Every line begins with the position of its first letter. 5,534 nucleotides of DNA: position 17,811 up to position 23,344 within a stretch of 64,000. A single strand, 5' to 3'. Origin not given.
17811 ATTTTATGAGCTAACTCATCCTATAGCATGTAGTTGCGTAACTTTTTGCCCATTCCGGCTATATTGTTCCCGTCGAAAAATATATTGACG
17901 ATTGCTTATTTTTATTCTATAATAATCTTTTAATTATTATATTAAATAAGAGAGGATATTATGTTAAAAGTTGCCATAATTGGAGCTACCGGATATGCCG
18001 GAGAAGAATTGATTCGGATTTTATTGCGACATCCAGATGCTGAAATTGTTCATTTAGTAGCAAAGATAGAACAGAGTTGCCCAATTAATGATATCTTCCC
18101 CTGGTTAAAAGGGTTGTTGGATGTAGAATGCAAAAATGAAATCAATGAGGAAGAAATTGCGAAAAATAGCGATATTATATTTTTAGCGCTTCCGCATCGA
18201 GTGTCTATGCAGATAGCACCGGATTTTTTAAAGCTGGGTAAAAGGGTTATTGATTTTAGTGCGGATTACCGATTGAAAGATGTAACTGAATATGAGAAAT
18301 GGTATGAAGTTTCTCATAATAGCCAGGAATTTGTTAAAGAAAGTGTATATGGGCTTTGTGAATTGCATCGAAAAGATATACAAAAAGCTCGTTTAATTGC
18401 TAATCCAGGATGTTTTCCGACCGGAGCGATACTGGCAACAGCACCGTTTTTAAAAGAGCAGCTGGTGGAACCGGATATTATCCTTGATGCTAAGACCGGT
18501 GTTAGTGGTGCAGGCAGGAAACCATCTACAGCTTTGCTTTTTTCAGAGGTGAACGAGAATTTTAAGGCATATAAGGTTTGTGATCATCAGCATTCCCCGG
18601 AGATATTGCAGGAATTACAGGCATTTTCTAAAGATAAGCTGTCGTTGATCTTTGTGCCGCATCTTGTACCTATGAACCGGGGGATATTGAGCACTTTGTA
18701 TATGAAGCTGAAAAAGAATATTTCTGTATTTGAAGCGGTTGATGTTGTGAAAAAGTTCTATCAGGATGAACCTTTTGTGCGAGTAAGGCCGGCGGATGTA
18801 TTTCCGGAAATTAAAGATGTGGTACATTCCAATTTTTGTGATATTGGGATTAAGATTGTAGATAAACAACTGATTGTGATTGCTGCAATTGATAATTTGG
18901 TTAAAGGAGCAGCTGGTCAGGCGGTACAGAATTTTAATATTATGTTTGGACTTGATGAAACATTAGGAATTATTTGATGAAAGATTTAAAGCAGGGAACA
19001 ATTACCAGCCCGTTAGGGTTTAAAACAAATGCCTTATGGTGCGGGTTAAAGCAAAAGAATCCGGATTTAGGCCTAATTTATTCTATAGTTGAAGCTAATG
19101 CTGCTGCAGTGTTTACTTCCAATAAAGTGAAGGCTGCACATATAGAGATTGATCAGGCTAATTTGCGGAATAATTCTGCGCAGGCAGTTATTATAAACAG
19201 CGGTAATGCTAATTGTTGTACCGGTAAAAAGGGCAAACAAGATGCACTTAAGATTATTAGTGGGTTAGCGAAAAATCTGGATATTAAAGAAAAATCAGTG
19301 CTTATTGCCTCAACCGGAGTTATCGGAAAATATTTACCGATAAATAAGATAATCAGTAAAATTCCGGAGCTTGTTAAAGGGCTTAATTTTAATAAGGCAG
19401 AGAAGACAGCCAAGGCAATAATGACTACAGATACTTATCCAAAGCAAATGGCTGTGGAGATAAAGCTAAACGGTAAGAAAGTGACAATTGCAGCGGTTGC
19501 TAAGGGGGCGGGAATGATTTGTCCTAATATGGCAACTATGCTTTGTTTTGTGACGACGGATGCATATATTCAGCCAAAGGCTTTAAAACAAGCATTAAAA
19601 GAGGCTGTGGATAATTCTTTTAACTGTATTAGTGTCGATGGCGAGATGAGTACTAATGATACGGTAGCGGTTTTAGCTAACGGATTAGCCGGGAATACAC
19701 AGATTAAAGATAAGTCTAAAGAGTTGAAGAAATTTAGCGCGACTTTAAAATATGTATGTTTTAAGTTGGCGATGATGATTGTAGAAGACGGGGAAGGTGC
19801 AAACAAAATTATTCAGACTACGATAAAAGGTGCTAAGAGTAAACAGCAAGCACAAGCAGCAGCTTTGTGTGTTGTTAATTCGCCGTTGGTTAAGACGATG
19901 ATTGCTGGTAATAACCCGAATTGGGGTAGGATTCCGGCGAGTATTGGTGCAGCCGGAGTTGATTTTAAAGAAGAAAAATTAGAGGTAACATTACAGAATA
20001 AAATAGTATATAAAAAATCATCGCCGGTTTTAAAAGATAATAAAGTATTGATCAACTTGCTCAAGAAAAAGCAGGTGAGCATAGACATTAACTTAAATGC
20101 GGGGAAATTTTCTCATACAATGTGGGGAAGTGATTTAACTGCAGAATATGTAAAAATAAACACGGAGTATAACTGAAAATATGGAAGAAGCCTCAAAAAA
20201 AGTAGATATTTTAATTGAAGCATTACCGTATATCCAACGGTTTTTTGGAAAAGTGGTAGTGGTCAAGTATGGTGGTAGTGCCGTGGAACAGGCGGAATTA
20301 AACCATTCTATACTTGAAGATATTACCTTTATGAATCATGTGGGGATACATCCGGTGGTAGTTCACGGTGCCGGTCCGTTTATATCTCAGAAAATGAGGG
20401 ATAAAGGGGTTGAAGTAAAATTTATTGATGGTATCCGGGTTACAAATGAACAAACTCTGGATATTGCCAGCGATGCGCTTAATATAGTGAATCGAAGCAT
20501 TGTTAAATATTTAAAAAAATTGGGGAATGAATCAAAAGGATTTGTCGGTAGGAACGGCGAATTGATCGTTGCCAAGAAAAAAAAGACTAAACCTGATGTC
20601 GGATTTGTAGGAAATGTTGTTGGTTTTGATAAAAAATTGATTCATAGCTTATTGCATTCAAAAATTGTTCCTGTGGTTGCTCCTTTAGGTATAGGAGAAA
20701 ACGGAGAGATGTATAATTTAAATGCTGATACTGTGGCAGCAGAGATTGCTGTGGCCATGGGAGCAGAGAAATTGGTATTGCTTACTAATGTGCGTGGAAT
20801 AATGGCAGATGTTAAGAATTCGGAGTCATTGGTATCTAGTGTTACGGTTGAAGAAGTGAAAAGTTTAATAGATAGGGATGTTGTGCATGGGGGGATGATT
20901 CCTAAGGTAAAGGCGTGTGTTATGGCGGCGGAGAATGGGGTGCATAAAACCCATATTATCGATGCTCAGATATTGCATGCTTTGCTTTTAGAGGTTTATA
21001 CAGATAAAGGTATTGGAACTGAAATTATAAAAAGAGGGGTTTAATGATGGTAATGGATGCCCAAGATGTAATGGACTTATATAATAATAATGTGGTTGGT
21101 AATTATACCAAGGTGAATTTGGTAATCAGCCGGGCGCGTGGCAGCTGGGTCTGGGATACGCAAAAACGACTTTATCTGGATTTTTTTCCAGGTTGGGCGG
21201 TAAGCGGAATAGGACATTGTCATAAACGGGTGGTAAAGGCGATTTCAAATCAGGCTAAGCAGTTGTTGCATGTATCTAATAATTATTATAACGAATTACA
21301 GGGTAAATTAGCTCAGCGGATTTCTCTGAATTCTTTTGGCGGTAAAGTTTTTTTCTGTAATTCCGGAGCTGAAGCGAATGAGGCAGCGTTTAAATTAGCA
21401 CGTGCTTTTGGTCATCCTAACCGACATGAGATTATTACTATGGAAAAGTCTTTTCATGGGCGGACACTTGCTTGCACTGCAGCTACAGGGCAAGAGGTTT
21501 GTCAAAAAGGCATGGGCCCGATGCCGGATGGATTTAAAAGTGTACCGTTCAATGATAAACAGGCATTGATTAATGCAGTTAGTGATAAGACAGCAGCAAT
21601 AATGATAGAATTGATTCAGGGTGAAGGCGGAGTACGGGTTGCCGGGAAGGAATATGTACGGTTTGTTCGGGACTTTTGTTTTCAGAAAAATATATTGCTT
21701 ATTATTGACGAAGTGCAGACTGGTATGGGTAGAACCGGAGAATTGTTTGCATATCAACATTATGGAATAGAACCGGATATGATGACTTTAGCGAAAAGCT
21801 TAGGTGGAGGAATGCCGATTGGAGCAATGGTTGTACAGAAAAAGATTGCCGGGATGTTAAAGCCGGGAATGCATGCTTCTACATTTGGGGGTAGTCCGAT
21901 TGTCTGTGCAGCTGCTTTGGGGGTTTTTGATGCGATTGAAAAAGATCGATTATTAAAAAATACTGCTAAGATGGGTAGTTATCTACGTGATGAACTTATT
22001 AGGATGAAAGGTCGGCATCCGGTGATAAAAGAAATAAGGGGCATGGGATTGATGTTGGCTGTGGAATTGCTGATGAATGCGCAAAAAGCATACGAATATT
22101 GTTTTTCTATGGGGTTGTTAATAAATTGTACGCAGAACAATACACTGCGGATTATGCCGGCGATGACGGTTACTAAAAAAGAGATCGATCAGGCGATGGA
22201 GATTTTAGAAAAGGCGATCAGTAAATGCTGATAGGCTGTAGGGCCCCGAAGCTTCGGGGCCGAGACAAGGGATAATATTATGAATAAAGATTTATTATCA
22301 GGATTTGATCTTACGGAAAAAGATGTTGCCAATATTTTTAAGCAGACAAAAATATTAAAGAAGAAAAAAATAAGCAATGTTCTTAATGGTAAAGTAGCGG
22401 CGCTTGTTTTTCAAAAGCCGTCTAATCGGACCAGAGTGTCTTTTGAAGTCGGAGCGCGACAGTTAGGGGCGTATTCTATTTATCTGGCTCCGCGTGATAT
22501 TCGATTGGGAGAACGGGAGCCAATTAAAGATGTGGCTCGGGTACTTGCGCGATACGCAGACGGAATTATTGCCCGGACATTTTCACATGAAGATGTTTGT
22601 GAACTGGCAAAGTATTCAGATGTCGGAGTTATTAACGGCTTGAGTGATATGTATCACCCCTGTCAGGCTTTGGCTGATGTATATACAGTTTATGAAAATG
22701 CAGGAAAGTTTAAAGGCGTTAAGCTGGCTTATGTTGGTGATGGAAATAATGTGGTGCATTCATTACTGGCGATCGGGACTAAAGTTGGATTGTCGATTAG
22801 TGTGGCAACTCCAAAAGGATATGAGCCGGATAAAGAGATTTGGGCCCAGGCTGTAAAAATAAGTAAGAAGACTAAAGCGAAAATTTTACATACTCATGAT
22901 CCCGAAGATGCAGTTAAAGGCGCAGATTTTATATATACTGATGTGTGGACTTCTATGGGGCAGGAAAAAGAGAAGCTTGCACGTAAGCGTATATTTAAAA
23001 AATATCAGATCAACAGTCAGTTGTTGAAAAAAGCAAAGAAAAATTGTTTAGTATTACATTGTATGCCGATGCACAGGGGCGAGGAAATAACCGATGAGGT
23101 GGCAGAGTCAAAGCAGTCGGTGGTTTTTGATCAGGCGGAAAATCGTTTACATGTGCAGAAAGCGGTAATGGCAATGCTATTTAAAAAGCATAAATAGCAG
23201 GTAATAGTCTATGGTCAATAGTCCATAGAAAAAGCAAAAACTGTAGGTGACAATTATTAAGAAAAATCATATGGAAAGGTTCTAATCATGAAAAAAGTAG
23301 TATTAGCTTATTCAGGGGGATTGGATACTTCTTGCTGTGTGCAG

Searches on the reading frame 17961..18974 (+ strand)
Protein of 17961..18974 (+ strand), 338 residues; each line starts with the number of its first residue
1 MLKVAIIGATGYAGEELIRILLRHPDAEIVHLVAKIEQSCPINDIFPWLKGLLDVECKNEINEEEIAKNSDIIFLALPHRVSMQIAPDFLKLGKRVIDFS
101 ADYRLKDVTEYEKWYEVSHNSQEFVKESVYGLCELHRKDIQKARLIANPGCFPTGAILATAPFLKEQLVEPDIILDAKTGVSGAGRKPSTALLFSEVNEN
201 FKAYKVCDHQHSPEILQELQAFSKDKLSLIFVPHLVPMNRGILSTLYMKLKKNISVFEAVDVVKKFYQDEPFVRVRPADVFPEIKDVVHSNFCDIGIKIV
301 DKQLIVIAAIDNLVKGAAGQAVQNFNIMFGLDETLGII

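Call 52: search_protein_families(library=pfam, proteins=[window:17961-18974:+], max_evalue=0.00001)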
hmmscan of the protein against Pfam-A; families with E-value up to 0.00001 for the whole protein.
window:17961-18974:+ (338 aa): 3 families
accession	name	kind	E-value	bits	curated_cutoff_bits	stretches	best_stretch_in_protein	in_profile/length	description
PF22698.1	Semialdhyde_dhC_1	-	4.6e-59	199.4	27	1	151-312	1-165/165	Semialdehyde dehydrogenase, dimerisation domain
PF01118.30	Semialdhyde_dh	-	1.2e-30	106.9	26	1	3-143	1-121/121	Semialdehyde dehydrogenase, NAD binding domain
PF02774.23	Semialdhyde_dhC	-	3.3e-26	93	26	1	162-315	3-184/184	Semialdehyde dehydrogenase, dimerisation domain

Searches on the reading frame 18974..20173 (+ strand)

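Call 52: search_protein_families(library=pfam, proteins=[window:18974-20173:+], max_evalue=0.00001)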
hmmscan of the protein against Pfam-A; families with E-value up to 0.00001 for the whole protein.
window:18974-20173:+ (400 aa): 1 family
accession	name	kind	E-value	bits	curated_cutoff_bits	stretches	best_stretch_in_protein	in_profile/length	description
PF01960.23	ArgJ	-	4.1e-141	470.5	32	1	19-399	3-375/377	ArgJ family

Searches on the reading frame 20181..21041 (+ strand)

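Call 52: search_protein_families(library=pfam, proteins=[window:20181-21041:+], max_evalue=0.00001)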
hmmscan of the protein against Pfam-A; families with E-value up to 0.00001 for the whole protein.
window:20181-21041:+ (287 aa): 1 family
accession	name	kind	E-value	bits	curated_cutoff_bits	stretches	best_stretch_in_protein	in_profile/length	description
PF00696.33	AA_kinase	-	3.2e-46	158.4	24.9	1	24-261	1-234/234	Amino acid kinase family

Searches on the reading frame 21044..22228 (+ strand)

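Call 52: search_protein_families(library=pfam, proteins=[window:21044-22228:+], max_evalue=0.00001)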
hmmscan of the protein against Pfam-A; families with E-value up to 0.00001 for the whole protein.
window:21044-22228:+ (395 aa): 1 family
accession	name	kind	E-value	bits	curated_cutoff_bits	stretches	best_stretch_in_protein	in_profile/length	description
PF00202.27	Aminotran_3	-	1.6e-118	396.3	30.5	1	21-392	6-403/403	Aminotransferase class-III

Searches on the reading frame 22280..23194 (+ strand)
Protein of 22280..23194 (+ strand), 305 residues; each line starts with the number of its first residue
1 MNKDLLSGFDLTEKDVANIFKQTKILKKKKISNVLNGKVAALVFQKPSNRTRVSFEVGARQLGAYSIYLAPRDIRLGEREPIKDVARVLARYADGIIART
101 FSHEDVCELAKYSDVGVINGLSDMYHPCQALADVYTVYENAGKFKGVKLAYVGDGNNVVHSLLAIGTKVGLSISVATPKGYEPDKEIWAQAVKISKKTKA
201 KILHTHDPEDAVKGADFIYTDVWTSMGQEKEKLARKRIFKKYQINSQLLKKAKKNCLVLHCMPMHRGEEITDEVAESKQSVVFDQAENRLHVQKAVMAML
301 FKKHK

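Call 52: search_protein_families(library=pfam, proteins=[window:22280-23194:+], max_evalue=0.00001)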
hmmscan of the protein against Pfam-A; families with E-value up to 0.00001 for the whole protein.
window:22280-23194:+ (305 aa): 2 families
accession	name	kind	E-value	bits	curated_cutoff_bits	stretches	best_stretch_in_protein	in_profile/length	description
PF00185.30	OTCace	-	1.2e-63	214.3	29.4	1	145-300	1-157/157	Aspartate/ornithine carbamoyltransferase, Asp/Orn binding domain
PF02729.26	OTCace_N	-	1e-43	149.4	29.9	1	3-139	1-148/148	Aspartate/ornithine carbamoyltransferase, carbamoyl-P binding domain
